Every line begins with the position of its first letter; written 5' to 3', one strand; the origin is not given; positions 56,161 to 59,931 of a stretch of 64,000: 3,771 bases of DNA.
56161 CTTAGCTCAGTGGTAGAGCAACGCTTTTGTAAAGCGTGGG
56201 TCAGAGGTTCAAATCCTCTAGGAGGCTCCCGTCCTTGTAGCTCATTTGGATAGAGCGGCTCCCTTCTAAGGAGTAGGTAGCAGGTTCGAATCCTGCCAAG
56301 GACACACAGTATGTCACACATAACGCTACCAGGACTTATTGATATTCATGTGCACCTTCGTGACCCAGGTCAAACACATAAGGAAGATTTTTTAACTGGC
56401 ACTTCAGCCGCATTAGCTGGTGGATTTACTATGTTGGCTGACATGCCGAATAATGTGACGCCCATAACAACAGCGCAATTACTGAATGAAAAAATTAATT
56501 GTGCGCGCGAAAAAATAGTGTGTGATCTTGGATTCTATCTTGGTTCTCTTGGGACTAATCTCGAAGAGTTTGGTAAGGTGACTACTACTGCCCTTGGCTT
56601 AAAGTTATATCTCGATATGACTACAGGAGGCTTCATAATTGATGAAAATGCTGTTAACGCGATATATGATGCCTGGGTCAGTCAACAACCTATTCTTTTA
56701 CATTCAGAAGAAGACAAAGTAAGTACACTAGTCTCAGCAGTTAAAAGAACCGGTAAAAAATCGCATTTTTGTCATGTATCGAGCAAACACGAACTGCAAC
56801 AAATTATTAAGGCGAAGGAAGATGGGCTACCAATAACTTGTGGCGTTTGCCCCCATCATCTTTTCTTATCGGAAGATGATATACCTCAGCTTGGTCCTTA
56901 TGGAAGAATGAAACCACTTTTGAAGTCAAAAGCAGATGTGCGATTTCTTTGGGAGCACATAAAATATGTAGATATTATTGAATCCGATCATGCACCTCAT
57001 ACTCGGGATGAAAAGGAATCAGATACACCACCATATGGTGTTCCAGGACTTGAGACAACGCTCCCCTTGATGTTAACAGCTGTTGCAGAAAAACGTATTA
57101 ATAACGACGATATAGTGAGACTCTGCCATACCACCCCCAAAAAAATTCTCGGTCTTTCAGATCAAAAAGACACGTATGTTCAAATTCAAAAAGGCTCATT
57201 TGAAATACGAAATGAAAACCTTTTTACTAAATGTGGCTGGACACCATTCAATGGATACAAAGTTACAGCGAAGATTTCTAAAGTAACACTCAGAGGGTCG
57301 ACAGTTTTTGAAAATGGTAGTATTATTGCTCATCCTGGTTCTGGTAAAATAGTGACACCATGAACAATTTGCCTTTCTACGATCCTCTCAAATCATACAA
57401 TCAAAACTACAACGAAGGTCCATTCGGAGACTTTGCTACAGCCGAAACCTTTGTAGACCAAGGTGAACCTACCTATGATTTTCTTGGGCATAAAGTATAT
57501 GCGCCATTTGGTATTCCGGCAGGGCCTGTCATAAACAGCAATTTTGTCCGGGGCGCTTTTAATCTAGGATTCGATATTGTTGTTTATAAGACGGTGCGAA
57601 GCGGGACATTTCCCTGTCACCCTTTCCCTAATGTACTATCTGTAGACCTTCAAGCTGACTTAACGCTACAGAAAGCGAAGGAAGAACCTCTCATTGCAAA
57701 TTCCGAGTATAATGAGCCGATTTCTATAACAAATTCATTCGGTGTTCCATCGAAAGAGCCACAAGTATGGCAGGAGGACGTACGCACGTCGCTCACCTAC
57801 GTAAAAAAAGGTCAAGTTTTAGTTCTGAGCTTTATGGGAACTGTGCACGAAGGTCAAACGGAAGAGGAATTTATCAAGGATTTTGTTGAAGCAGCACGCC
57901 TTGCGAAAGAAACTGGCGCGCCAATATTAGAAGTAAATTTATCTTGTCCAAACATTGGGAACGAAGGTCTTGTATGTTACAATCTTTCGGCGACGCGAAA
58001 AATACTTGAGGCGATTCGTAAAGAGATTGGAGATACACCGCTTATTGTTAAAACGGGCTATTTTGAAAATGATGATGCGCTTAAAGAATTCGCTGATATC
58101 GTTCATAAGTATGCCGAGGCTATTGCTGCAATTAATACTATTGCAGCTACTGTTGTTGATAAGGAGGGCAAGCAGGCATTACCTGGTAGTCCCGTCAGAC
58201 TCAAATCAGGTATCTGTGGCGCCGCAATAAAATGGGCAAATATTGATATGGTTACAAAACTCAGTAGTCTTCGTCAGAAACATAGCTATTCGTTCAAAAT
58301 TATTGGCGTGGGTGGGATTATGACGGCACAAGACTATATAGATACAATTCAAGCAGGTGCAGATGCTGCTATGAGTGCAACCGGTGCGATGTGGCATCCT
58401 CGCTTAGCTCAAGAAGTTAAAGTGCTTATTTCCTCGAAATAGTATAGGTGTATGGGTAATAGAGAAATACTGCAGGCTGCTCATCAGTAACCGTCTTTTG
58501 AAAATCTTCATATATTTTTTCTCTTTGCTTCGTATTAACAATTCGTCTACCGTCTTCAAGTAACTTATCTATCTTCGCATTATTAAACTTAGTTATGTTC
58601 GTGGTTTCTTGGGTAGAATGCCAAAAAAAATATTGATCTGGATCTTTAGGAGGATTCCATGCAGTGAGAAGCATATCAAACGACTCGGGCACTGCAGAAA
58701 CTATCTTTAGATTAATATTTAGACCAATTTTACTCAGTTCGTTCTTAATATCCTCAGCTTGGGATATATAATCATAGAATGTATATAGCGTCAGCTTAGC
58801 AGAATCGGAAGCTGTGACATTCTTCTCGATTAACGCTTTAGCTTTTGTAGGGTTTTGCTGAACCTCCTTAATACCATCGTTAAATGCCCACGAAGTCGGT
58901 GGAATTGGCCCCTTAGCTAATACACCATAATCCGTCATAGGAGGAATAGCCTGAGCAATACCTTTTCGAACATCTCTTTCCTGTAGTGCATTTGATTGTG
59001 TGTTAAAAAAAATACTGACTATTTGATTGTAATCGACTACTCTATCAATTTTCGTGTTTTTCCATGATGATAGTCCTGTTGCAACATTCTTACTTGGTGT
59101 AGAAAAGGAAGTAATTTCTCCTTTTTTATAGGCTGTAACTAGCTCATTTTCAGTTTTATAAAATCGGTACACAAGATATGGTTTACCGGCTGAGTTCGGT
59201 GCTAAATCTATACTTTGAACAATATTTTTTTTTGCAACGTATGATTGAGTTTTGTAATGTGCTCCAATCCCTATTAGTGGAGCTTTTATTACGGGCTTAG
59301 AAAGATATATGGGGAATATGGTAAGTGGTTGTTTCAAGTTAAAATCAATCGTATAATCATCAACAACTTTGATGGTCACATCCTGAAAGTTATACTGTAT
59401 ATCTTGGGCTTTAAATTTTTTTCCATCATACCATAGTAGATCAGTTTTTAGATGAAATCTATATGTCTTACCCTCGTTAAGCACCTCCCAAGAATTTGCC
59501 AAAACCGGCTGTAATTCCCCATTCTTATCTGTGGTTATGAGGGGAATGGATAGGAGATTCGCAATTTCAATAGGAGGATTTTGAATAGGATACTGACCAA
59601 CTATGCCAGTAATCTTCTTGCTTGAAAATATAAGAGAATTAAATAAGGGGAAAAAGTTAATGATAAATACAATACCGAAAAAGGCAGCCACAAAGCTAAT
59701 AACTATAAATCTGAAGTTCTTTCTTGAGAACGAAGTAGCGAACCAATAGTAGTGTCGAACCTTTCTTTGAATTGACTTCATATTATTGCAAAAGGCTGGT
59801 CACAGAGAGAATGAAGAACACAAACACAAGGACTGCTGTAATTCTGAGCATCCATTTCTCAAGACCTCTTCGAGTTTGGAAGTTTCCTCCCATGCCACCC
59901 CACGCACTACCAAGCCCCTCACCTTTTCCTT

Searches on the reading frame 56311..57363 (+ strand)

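Call 8: search_protein_families(library=pfam, proteins=[window:56311-57363:+], max_evalue=0.01)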
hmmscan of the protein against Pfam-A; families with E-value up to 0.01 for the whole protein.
window:56311-57363:+ (350 aa): 1 family
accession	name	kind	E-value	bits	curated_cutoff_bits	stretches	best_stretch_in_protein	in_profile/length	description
PF01979.26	Amidohydro_1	-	1.8e-10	41.1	25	1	5-94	2-91/345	Amidohydrolase family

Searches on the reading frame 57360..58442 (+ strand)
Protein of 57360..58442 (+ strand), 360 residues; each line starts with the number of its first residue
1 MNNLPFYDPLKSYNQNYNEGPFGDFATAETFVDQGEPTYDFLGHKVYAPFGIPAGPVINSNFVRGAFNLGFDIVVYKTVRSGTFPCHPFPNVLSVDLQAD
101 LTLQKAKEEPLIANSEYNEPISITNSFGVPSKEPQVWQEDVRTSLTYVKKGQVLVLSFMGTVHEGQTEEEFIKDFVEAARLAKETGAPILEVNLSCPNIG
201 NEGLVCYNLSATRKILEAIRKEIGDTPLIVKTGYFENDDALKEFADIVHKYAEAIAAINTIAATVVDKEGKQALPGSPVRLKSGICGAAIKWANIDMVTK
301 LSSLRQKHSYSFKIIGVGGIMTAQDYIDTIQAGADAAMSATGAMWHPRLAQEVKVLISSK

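Call 8: search_protein_families(library=pfam, proteins=[window:57360-58442:+], max_evalue=0.01)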
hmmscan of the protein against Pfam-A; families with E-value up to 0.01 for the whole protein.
window:57360-58442:+ (360 aa): 2 families
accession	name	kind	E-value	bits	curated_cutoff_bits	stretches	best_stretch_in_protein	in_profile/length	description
PF01180.27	DHO_dh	-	2.4e-21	76.6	27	1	118-344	64-273/291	Dihydroorotate dehydrogenase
PF01207.24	Dus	-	1.8e-05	24.5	20.4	1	170-353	63-227/311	Dihydrouridine synthase (Dus)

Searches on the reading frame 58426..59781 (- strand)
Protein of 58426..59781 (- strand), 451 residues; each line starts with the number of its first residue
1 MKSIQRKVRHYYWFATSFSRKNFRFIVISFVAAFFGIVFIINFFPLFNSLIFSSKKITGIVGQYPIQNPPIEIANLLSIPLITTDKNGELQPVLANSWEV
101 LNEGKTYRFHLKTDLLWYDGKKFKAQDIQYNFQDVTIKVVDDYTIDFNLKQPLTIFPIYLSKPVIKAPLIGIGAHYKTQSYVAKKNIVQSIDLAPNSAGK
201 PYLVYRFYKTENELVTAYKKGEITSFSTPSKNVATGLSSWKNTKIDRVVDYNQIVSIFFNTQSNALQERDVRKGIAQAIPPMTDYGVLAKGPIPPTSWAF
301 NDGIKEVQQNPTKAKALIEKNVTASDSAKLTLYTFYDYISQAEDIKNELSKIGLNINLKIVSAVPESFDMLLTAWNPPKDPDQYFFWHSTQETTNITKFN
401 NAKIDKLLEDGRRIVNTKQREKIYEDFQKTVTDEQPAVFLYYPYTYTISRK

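Call 31: search_protein_families(library=pfam, proteins=[window:58426-59781:-], max_evalue=0.00001)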
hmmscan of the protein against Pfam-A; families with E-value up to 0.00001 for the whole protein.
window:58426-59781:- (451 aa): 1 family
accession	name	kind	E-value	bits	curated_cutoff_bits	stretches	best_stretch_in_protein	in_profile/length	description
PF00496.27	SBP_bac_5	-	1.6e-31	110.2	32.4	1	89-393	1-364/368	Bacterial extracellular solute-binding proteins, family 5 Middle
